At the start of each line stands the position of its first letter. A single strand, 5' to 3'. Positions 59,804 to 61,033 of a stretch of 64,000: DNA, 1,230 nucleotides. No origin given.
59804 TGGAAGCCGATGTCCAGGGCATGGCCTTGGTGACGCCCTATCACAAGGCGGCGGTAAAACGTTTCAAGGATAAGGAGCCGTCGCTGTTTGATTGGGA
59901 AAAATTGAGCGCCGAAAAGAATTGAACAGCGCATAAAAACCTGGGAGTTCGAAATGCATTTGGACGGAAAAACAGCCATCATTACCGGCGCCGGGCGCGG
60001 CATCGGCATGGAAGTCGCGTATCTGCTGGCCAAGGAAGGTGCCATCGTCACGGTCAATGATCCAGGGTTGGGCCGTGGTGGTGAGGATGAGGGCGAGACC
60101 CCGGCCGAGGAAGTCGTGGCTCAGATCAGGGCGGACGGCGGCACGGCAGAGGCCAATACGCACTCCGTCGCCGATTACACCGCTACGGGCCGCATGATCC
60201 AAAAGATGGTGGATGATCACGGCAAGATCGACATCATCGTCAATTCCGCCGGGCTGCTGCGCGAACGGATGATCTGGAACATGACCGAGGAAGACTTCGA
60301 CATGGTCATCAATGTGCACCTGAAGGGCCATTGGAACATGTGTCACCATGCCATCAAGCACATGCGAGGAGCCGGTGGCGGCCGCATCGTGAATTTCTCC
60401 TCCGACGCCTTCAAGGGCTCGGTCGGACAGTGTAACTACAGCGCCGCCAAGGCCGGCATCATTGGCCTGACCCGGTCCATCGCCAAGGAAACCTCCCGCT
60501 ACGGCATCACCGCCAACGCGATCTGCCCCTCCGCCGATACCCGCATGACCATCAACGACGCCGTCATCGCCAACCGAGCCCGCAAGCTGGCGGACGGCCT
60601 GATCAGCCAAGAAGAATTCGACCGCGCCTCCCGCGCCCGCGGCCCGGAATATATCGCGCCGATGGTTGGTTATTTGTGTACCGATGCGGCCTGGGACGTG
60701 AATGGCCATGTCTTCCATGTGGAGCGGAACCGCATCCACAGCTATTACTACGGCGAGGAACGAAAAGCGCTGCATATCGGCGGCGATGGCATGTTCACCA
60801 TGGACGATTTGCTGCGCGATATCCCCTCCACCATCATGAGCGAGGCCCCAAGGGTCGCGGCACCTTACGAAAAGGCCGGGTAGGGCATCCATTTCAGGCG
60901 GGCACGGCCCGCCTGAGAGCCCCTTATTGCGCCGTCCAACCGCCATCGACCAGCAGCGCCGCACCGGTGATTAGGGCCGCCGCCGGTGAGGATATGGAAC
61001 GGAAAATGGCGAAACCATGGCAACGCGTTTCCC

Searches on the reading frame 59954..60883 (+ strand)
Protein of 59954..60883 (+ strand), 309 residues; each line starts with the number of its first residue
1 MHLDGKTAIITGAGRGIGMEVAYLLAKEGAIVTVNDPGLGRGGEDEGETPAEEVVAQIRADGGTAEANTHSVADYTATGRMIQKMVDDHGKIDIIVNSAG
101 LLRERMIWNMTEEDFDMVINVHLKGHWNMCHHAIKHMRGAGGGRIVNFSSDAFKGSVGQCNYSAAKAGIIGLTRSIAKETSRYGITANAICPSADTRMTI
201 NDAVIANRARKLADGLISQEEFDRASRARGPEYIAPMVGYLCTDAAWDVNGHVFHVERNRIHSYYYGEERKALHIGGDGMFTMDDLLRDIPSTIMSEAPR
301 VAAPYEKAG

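Call 63: search_protein_families(library=pfam, proteins=[window:59954-60883:+], max_evalue=0.0001)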
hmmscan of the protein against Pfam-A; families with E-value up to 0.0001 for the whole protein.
window:59954-60883:+ (309 aa): 3 families
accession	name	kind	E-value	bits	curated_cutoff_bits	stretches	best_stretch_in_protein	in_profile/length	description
PF00106.31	adh_short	-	5e-43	147.3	26.6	1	6-199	1-187/195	short chain dehydrogenase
PF13561.12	adh_short_C2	-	1.2e-36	127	27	1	12-256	1-231/236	Enoyl-(Acyl carrier protein) reductase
PF08659.16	KR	-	1.5e-16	61.3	22.6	1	7-172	2-159/180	KR domain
